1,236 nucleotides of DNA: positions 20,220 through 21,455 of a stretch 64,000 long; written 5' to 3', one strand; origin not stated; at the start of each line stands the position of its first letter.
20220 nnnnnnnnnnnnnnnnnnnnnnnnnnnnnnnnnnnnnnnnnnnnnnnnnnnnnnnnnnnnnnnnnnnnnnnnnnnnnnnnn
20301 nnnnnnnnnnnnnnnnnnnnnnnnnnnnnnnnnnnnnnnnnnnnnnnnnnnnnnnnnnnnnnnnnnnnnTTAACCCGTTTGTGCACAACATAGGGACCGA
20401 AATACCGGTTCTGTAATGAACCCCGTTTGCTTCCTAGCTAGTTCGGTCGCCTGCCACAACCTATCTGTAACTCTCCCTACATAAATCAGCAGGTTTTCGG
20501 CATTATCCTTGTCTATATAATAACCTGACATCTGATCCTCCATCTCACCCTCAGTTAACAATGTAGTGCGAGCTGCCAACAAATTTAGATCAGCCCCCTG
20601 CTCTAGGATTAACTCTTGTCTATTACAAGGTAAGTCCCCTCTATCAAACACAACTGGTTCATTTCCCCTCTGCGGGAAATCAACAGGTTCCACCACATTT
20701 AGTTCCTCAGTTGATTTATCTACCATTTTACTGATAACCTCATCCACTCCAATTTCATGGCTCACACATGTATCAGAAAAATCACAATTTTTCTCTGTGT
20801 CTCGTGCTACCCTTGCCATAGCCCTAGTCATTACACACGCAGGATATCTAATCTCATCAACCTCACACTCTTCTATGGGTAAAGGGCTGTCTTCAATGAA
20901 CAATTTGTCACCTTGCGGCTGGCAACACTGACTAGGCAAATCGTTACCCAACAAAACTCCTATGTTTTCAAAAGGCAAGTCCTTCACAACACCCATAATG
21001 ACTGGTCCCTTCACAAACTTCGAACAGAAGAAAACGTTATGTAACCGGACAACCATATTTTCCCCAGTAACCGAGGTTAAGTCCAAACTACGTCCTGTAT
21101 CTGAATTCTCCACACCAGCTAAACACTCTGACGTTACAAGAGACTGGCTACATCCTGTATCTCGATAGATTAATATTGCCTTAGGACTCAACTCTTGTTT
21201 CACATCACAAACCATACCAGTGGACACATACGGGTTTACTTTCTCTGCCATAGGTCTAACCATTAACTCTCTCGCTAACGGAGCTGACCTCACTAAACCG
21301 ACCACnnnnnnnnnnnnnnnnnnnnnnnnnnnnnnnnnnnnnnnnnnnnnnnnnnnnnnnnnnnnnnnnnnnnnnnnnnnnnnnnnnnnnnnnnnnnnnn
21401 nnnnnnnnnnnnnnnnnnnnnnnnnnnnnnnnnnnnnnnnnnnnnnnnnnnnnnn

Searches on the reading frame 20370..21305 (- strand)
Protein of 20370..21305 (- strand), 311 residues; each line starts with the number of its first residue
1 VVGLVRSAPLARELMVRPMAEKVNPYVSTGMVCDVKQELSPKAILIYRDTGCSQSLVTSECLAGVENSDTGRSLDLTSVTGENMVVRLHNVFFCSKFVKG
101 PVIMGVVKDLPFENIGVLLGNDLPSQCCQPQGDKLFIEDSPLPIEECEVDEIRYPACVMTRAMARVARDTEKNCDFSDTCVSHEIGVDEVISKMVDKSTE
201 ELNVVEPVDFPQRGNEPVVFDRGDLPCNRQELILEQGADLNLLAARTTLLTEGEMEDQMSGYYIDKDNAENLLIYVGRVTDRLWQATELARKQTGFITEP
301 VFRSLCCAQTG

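Call 15: find_encoding_contigs(protein=window:20370-21305:-, flank=2000, max_places=5)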
Protein window:20370-21305:- (311 aa): no gene with exactly this product is on record in the collection.

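Call 40: find_homologous_proteins(query=window:20370-21305:-, max_evalue=0.00001)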
Query window:20370-21305:-: 1403 candidates shared short words with the query, none scored E <= 0.00001.
